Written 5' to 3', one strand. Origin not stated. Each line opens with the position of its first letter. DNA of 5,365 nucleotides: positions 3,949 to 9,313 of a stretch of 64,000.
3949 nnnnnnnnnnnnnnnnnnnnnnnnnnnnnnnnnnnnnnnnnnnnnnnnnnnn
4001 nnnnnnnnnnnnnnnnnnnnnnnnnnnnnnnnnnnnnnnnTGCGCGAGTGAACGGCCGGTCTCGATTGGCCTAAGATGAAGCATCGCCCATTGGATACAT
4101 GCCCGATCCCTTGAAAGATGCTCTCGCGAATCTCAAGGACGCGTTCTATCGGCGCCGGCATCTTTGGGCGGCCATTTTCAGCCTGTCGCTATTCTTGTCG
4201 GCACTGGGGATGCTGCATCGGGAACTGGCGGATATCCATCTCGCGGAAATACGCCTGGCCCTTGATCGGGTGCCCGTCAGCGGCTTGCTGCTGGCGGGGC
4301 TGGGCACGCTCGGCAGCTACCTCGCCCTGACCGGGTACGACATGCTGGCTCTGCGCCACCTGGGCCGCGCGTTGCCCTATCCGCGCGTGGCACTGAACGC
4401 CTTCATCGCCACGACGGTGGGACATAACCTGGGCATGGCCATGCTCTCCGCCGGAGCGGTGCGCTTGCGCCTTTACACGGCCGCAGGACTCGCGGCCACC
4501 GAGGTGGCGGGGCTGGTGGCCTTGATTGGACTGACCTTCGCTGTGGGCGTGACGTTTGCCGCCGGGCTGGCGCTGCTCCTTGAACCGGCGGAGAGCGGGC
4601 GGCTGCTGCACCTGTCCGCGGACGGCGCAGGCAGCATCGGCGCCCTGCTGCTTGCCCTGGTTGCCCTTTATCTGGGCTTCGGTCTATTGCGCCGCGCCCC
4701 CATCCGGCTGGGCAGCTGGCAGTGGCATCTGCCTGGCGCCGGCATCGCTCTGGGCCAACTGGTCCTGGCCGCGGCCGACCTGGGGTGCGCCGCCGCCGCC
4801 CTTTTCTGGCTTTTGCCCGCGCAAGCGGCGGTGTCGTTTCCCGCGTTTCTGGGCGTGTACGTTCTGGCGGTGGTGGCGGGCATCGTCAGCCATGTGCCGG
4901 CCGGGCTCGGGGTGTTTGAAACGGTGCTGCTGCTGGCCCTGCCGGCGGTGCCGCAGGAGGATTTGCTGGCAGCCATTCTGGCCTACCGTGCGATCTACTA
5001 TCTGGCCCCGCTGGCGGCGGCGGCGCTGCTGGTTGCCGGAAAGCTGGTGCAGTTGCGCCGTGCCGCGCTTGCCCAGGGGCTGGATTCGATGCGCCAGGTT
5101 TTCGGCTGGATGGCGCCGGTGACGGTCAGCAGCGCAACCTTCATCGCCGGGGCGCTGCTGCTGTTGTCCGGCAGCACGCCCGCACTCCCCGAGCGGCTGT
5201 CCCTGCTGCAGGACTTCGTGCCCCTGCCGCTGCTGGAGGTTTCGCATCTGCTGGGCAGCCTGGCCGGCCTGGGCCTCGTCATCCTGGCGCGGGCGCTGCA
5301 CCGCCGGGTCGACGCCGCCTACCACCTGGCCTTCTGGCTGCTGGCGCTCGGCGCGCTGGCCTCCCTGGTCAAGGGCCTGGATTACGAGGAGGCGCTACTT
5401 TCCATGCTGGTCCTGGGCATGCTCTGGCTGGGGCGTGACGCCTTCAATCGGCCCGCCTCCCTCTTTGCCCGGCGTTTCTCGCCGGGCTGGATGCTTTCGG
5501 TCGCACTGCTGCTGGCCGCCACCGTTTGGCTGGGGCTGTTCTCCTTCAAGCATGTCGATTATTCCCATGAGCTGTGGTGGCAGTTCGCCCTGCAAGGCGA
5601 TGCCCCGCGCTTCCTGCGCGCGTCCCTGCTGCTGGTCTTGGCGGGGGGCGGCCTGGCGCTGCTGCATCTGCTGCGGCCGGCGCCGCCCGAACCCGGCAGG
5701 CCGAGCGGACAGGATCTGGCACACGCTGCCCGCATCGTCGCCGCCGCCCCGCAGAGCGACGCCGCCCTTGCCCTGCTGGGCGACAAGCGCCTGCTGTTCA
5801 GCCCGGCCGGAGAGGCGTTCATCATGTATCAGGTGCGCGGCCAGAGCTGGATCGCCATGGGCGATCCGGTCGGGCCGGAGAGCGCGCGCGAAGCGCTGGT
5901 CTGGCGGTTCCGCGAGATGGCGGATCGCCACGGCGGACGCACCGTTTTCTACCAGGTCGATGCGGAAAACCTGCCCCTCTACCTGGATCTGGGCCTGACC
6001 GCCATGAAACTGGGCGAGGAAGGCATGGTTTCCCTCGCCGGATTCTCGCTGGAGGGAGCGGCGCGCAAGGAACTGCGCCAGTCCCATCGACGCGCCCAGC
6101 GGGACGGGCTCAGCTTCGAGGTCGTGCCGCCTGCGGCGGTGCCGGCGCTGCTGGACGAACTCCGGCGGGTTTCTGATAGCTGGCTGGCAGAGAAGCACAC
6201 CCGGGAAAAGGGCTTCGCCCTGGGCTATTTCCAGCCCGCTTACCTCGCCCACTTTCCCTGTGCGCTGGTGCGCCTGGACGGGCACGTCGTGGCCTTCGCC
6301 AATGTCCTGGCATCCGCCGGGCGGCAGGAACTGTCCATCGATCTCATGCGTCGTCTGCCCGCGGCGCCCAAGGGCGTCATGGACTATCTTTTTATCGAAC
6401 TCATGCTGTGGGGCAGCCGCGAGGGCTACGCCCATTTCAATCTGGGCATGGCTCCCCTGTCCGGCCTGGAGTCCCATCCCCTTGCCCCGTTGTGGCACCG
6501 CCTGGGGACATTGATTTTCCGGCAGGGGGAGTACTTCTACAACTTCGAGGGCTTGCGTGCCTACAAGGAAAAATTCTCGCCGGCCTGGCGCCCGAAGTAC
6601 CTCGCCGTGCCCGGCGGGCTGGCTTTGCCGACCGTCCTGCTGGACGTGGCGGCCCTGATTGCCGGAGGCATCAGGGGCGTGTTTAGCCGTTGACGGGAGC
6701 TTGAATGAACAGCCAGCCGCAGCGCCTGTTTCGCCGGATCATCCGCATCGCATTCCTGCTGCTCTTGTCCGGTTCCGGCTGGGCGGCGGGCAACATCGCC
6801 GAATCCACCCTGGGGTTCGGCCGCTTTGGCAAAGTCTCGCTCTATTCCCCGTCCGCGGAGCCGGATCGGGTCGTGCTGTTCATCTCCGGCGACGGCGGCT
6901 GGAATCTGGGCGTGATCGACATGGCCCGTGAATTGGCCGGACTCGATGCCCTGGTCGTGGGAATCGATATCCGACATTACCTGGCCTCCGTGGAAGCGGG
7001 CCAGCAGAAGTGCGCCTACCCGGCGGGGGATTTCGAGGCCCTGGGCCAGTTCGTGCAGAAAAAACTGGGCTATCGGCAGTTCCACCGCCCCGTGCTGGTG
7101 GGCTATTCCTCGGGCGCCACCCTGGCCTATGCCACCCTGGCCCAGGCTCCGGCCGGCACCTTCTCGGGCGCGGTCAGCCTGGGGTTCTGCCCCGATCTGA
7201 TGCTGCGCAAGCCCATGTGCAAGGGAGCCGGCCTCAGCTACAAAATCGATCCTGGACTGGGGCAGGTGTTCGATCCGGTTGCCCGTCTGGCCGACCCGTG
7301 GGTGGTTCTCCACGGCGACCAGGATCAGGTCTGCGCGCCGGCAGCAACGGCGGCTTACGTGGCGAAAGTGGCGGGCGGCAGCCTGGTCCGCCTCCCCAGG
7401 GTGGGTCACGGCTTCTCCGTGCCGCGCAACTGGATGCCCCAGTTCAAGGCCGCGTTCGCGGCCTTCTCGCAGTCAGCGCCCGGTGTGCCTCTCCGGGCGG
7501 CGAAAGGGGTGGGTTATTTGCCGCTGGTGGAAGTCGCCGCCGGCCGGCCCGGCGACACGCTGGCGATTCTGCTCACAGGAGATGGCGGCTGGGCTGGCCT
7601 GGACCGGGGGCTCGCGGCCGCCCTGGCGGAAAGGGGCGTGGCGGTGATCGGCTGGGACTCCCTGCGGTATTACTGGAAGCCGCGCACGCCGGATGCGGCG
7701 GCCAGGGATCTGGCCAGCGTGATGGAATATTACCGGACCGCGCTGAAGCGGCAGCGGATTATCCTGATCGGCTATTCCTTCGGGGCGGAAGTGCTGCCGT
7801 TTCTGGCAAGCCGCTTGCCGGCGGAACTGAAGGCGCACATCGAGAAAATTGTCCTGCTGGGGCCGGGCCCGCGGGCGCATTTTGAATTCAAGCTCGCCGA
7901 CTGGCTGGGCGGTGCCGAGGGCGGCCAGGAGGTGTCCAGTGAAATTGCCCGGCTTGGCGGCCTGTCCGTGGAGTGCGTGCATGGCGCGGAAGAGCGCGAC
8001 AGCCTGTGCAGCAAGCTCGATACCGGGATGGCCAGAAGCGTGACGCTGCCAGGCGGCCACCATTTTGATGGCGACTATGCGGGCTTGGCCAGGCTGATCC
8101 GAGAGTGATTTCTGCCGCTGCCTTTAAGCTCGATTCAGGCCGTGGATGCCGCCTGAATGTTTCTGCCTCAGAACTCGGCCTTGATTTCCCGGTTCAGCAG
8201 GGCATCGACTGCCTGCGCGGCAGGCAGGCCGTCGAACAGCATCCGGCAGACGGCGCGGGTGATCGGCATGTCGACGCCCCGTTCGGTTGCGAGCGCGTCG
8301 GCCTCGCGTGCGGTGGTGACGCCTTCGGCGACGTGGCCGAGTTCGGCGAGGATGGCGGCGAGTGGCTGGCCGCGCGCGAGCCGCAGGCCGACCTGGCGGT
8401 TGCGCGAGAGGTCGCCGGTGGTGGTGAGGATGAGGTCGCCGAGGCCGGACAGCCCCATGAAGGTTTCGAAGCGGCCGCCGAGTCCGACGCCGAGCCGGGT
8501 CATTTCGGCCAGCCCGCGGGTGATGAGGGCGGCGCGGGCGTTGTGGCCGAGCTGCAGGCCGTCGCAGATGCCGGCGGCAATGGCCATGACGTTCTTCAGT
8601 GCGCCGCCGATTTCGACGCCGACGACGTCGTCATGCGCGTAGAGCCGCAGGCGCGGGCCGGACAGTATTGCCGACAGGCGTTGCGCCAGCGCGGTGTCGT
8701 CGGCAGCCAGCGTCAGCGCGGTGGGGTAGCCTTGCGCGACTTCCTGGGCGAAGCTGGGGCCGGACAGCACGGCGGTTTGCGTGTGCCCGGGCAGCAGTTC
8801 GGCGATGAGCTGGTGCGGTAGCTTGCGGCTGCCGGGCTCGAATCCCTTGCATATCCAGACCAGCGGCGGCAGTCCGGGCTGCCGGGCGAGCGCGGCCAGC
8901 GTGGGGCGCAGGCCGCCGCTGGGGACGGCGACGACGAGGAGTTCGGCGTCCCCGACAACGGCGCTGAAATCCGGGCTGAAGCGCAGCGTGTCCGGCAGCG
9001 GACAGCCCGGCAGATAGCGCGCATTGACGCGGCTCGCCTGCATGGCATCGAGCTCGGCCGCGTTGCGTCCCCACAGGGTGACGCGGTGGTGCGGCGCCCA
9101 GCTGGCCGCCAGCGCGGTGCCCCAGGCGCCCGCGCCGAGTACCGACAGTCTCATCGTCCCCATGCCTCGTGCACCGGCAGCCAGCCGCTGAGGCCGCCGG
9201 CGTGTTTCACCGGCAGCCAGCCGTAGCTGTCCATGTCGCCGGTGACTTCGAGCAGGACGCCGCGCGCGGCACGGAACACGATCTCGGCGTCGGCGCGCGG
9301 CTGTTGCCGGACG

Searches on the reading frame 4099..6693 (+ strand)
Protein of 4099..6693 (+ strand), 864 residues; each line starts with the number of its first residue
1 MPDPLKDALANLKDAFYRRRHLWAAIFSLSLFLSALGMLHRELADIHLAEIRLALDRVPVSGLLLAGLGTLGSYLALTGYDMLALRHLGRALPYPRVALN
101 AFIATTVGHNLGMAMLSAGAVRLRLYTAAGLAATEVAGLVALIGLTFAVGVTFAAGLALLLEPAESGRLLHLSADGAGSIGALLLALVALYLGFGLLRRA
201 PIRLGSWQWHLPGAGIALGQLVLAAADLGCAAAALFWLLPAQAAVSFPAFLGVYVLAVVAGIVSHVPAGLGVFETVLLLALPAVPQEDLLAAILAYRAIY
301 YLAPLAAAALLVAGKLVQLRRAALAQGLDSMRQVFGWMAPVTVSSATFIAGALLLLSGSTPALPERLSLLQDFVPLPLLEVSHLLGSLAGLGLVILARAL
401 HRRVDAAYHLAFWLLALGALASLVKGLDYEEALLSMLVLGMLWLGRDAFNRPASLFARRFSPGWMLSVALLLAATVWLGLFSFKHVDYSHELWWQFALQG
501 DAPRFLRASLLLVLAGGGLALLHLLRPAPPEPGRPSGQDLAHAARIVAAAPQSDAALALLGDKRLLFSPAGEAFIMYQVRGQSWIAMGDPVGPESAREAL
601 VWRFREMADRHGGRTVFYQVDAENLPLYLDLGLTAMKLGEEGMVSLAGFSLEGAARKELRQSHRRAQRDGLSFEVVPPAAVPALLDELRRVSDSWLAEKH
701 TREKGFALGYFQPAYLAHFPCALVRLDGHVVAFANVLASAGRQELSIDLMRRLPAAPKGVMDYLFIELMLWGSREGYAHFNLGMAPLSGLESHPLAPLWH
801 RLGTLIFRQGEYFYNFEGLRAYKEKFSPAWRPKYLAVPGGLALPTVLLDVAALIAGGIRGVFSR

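Call 88: search_protein_families(library=pfam, proteins=[window:4099-6693:+], max_evalue=0.00001)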
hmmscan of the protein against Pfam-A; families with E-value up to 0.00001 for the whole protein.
window:4099-6693:+ (864 aa): 2 families
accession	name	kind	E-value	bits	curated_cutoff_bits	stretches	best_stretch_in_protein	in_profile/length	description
PF09924.15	LPG_synthase_C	-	1.4e-103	346.6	27.5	1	548-836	5-297/298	Phosphatidylglycerol lysyltransferase, C-terminal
PF03706.18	LPG_synthase_TM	-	3.4e-08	33.7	33.4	1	29-307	5-301/302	Lysylphosphatidylglycerol synthase TM region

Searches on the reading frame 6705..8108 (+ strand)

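Call 88: search_protein_families(library=pfam, proteins=[window:6705-8108:+], max_evalue=0.00001)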
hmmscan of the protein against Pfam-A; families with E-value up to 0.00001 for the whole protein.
window:6705-8108:+ (467 aa): 5 families
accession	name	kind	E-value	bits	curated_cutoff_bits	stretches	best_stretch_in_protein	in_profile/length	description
PF06057.17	VirJ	-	1.4e-67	227.7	22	2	284-465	1-183/191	Bacterial virulence protein (VirJ)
PF00561.26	Abhydrolase_1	-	3.6e-14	53.4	25.8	1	288-394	4-108/245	alpha/beta hydrolase fold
PF12146.15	Hydrolase_4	-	1.1e-09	38.4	27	0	302-396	22-118/239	Serine aminopeptidase, S33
PF12697.13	Abhydrolase_6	-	2.1e-08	35.5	26.3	0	294-391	8-98/217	Alpha/beta hydrolase family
PF01083.28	Cutinase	-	3.1e-06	27.7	25.9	0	328-388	57-117/173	Cutinase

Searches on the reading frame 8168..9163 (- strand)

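Call 3: search_protein_families(library=pfam, proteins=[window:8168-9163:-])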
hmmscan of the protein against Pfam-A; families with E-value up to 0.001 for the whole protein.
window:8168-9163:- (331 aa): 3 families
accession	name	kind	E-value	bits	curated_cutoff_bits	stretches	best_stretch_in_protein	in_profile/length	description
PF07479.19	NAD_Gly3P_dh_C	-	4e-55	186.4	25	1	179-319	1-141/142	NAD-dependent glycerol-3-phosphate dehydrogenase C-terminus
PF01210.29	NAD_Gly3P_dh_N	-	5.3e-42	143.9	23.1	1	7-159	3-157/158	NAD-dependent glycerol-3-phosphate dehydrogenase N-terminus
PF20618.3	GPD_NAD_C_bact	-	4.6e-21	75.6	27.6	1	239-305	1-66/66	Bacterial GPD, NAD-dependent C-terminal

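Call 4: search_protein_families(library=ncbifam, proteins=[window:8168-9163:-])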
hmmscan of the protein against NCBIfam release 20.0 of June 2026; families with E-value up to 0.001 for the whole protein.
window:8168-9163:- (331 aa): 14 families
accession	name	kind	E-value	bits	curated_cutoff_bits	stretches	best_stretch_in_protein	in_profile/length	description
NF000940.0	PRK00094.1-2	subfamily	5.3e-143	476.5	202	1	4-330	1-328/330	NAD(P)H-dependent glycerol-3-phosphate dehydrogenase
NF000942.0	PRK00094.1-4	subfamily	2.4e-118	395.2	257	1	4-330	3-332/334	NAD(P)H-dependent glycerol-3-phosphate dehydrogenase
NF011211.0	PRK14618.1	equivalog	5.6e-96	321.6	489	1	3-330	4-328/328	NAD(P)H-dependent glycerol-3-phosphate dehydrogenase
NF000941.0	PRK00094.1-3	equivalog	1.1e-94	317.5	423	1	5-330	3-332/336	NAD(P)H-dependent glycerol-3-phosphate dehydrogenase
NF009098.0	PRK12439.1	equivalog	2.1e-93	313.4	436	1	4-325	8-330/341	NAD(P)H-dependent glycerol-3-phosphate dehydrogenase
NF000939.0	PRK00094.1-1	equivalog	6.9e-93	311.4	473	1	4-330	6-335/339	NAD(P)H-dependent glycerol-3-phosphate dehydrogenase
NF011212.0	PRK14619.1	equivalog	2.9e-85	286.2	377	2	65-331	41-308/309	NAD(P)H-dependent glycerol-3-phosphate dehydrogenase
NF000946.0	PRK00094.2-4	equivalog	1.3e-83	280.8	455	1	5-329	6-331/342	NAD(P)H-dependent glycerol-3-phosphate dehydrogenase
NF000943.0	PRK00094.2-1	equivalog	7e-75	252.3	400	1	4-325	1-295/296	NAD(P)H-dependent glycerol-3-phosphate dehydrogenase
NF011213.0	PRK14620.1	equivalog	1.8e-70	237.7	478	1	4-323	1-325/326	NAD(P)H-dependent glycerol-3-phosphate dehydrogenase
NF000944.0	PRK00094.2-2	equivalog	2.1e-70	237.4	603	1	3-322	20-339/371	NAD(P)H-dependent glycerol-3-phosphate dehydrogenase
TIGR03376.1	glycerol3P_DH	equivalog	7.4e-56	189.7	285.5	1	6-317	2-337/342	glycerol-3-phosphate dehydrogenase (NAD(+))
NF000947.0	PRK00094.2-5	equivalog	1.4e-46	159.5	251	1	4-310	5-315/323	NAD(P)H-dependent glycerol-3-phosphate dehydrogenase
NF000945.0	PRK00094.2-3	equivalog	2.7e-43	149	491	1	4-315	1-340/352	NAD(P)H-dependent glycerol-3-phosphate dehydrogenase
